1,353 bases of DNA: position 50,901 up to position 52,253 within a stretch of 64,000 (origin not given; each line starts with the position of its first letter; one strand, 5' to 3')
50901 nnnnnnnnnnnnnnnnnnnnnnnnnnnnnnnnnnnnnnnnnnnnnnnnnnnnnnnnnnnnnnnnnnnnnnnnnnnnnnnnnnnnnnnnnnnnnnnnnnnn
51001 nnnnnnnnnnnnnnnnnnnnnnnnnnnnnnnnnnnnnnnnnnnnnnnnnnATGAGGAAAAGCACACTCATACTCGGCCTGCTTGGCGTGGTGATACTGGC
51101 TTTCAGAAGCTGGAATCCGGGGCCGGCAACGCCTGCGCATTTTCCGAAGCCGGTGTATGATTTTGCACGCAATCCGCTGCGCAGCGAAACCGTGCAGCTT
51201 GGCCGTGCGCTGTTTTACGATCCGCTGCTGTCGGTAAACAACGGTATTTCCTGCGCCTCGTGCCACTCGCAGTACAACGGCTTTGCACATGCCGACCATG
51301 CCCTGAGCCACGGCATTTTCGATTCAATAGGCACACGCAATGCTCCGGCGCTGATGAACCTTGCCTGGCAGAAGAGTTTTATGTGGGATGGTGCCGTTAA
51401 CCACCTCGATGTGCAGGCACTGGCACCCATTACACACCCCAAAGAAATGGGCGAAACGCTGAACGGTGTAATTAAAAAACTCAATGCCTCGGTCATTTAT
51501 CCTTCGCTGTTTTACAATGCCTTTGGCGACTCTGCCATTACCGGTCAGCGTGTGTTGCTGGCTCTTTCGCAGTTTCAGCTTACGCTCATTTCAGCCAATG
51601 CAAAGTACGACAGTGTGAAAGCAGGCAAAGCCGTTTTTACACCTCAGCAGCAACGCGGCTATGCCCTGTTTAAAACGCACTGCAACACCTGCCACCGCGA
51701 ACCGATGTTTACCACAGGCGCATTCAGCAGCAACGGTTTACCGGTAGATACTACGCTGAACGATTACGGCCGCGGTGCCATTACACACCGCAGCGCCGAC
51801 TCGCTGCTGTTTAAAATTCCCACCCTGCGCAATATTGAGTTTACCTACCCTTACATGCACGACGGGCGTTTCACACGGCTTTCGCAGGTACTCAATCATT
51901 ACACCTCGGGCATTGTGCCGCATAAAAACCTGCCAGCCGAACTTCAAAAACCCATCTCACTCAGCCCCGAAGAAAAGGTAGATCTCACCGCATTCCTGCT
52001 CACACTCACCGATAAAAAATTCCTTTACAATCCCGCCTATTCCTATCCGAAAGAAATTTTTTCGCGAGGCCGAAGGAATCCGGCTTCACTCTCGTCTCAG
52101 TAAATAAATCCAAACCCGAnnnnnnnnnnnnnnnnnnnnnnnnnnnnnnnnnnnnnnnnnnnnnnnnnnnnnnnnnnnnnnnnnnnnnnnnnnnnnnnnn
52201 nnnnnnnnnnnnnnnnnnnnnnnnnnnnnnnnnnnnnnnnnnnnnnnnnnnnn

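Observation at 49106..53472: ECF-Spy-MbnP-MbnH-YHYH(T9SS): candidate methanobactin-independent copper/envelope system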

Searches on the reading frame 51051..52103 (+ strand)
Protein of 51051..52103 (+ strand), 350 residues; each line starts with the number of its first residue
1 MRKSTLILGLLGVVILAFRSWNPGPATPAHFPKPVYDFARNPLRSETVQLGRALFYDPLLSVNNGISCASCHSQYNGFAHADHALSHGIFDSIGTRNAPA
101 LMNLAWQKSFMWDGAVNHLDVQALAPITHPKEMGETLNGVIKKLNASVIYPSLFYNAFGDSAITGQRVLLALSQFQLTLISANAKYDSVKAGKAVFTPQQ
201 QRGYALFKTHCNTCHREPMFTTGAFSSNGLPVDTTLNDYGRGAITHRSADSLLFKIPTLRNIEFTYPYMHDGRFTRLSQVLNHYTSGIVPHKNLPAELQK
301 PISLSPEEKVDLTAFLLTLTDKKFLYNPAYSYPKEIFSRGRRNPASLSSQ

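Call 3: search_protein_families(library=pfam, proteins=[window:51054-52103:+], max_evalue=0.01)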
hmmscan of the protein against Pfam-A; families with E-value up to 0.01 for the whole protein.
window:51054-52103:+ (349 aa): 5 families
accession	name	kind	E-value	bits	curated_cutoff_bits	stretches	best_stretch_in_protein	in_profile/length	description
PF03150.19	CCP_MauG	-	1.7e-50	172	25.6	1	45-192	2-147/149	Di-haem cytochrome c peroxidase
PF00034.26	Cytochrom_C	-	1.1e-06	30.2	21.3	1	200-318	2-89/90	Cytochrome c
PF13442.11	Cytochrome_CBB3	-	8.1e-05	23.3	27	0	198-219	2-23/68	Cytochrome C oxidase, cbb3-type, subunit III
PF09086.16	DUF1924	-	0.00021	22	22.5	0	186-223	6-42/96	Domain of unknown function (DUF1924)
PF14522.11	Cytochrome_C7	-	0.0069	16.6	24.8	0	63-79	40-56/67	Cytochrome c7 and related cytochrome c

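Call 4: search_protein_families(library=ncbifam, proteins=[window:51054-52103:+], max_evalue=0.01)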
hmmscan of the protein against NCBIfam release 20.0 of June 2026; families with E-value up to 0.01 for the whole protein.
window:51054-52103:+ (349 aa): 6 families
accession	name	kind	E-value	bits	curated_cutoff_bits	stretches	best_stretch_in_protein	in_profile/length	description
TIGR04039.1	MXAN_0977_Heme2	hypoth_equivalog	4.7e-61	206.7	362.85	1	39-332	4-335/336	MbnH family di-heme enzyme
TIGR03791.1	TTQ_mauG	equivalog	6.6e-57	192.9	443.85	1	43-320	2-280/291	tryptophan tryptophylquinone biosynthesis enzyme MauG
TIGR03981.2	SAM_quin_mod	hypoth_equivalog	9.1e-23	80.8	340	2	171-287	236-362/411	His-Xaa-Ser system-associated MauG-like protein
NF052341.1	hydrazine_gamma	equivalog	3.1e-05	23.1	625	0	25-73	46-94/339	hydrazine synthase subunit gamma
TIGR04484.1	thiosulf_SoxA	equivalog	0.00051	19.4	110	0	42-78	103-137/212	sulfur oxidation c-type cytochrome SoxA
NF052342.1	hydrazine_BC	exception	0.0051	15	1250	0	19-73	390-445/690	hydrazine synthase subunit beta-gamma fusion subunit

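Call 14: search_solved_structures(query=window:51054-52103:+, max_evalue=0.001, show_alignments=2)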
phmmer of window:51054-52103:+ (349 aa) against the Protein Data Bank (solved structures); distinct sequences matched with E-value up to 0.001: 30.
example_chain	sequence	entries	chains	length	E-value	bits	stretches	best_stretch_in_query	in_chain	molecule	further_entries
3o5c_A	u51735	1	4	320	8.5e-41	143.5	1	43-283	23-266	Cytochrome c551 peroxidase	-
1iqc_A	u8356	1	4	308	2.9e-40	141.8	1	39-281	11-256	di-heme peroxidase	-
6e1c_A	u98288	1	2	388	5.8e-36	127.6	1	11-332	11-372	Di-heme enzyme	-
3hq8_A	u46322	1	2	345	2.5e-35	125.5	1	37-280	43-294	Cytochrome c551 peroxidase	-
3hq9_A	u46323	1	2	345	2.4e-34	122.3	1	37-280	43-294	Cytochrome c551 peroxidase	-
2c1u_A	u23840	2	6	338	8.8e-34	120.5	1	41-321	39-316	DI-HAEM CYTOCHROME C PEROXIDASE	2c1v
4aal_A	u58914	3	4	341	1.4e-33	119.8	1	37-280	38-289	CYTOCHROME C551 PEROXIDASE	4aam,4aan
3hq6_A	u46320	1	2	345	3.1e-33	118.7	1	37-280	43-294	Cytochrome c551 peroxidase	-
4aao_A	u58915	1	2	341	1e-32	117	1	37-280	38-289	CYTOCHROME C551 PEROXIDASE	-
9qdt_A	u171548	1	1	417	3.2e-32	115.4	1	25-277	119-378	Probable cytochrome c peroxidase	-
3hq7_A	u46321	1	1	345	5.4e-32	114.6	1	37-280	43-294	Cytochrome c551 peroxidase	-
6qkn_A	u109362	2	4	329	4e-30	108.4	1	40-280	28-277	Cytochrome-c peroxidase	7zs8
6fu3_A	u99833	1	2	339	4.4e-30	108.3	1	40-280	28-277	Protein CcpR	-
1eb7_A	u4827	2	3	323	5.2e-28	101.5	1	30-280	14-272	CYTOCHROME C551 PEROXIDASE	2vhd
1nml_A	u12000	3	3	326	1.6e-26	96.6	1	33-279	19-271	di-haem cytochrome c peroxidase | Cytochrome c peroxidase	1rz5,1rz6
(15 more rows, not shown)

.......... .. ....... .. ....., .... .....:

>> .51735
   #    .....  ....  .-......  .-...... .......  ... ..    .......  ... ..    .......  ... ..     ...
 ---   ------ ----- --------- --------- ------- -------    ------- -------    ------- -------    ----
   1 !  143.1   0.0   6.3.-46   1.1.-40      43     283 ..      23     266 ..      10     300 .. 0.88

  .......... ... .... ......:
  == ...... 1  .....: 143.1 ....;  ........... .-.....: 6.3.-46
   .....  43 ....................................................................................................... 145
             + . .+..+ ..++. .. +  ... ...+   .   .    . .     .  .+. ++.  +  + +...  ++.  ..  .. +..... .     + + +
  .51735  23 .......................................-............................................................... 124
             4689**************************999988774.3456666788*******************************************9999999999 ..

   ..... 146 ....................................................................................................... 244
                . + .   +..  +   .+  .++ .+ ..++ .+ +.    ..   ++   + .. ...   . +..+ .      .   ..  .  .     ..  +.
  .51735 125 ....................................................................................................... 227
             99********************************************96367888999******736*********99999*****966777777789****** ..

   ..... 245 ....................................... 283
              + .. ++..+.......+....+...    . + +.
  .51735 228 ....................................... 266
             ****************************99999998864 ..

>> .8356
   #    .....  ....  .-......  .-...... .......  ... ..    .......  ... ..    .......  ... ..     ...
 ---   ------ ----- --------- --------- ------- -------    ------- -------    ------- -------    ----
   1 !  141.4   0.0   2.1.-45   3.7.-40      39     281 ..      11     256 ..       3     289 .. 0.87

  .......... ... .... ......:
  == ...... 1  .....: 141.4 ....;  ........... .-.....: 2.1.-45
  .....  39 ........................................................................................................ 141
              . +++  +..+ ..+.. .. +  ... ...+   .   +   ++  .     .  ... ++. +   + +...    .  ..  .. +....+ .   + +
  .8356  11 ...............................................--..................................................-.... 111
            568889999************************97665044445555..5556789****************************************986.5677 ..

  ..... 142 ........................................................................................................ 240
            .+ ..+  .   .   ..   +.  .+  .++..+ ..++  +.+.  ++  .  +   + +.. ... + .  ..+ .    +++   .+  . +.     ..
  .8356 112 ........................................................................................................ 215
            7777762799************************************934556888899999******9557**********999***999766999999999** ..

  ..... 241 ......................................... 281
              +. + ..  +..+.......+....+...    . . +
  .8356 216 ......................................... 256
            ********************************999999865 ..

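Call 97: search_solved_structures(query=window:51051-52103:+, max_evalue=1e-30, show_alignments=3)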
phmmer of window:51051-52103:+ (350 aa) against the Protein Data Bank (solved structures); distinct sequences matched with E-value up to 1e-30: 11.
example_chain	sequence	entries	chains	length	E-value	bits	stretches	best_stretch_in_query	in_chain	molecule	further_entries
3o5c_A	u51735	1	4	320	8.5e-41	143.5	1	44-284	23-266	Cytochrome c551 peroxidase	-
1iqc_A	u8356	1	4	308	2.9e-40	141.8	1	40-282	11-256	di-heme peroxidase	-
6e1c_A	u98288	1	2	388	3.6e-36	128.3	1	4-333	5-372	Di-heme enzyme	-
3hq8_A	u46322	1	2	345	2.5e-35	125.5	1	38-281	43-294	Cytochrome c551 peroxidase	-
3hq9_A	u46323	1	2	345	2.4e-34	122.3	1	38-281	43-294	Cytochrome c551 peroxidase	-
2c1u_A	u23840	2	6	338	8.8e-34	120.5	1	42-322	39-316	DI-HAEM CYTOCHROME C PEROXIDASE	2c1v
4aal_A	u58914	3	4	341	1.4e-33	119.8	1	38-281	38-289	CYTOCHROME C551 PEROXIDASE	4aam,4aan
3hq6_A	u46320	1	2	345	3.1e-33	118.7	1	38-281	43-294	Cytochrome c551 peroxidase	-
4aao_A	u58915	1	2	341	1e-32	117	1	38-281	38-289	CYTOCHROME C551 PEROXIDASE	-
9qdt_A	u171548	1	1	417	3.2e-32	115.4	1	26-278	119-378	Probable cytochrome c peroxidase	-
3hq7_A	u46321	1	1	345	5.4e-32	114.6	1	38-281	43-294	Cytochrome c551 peroxidase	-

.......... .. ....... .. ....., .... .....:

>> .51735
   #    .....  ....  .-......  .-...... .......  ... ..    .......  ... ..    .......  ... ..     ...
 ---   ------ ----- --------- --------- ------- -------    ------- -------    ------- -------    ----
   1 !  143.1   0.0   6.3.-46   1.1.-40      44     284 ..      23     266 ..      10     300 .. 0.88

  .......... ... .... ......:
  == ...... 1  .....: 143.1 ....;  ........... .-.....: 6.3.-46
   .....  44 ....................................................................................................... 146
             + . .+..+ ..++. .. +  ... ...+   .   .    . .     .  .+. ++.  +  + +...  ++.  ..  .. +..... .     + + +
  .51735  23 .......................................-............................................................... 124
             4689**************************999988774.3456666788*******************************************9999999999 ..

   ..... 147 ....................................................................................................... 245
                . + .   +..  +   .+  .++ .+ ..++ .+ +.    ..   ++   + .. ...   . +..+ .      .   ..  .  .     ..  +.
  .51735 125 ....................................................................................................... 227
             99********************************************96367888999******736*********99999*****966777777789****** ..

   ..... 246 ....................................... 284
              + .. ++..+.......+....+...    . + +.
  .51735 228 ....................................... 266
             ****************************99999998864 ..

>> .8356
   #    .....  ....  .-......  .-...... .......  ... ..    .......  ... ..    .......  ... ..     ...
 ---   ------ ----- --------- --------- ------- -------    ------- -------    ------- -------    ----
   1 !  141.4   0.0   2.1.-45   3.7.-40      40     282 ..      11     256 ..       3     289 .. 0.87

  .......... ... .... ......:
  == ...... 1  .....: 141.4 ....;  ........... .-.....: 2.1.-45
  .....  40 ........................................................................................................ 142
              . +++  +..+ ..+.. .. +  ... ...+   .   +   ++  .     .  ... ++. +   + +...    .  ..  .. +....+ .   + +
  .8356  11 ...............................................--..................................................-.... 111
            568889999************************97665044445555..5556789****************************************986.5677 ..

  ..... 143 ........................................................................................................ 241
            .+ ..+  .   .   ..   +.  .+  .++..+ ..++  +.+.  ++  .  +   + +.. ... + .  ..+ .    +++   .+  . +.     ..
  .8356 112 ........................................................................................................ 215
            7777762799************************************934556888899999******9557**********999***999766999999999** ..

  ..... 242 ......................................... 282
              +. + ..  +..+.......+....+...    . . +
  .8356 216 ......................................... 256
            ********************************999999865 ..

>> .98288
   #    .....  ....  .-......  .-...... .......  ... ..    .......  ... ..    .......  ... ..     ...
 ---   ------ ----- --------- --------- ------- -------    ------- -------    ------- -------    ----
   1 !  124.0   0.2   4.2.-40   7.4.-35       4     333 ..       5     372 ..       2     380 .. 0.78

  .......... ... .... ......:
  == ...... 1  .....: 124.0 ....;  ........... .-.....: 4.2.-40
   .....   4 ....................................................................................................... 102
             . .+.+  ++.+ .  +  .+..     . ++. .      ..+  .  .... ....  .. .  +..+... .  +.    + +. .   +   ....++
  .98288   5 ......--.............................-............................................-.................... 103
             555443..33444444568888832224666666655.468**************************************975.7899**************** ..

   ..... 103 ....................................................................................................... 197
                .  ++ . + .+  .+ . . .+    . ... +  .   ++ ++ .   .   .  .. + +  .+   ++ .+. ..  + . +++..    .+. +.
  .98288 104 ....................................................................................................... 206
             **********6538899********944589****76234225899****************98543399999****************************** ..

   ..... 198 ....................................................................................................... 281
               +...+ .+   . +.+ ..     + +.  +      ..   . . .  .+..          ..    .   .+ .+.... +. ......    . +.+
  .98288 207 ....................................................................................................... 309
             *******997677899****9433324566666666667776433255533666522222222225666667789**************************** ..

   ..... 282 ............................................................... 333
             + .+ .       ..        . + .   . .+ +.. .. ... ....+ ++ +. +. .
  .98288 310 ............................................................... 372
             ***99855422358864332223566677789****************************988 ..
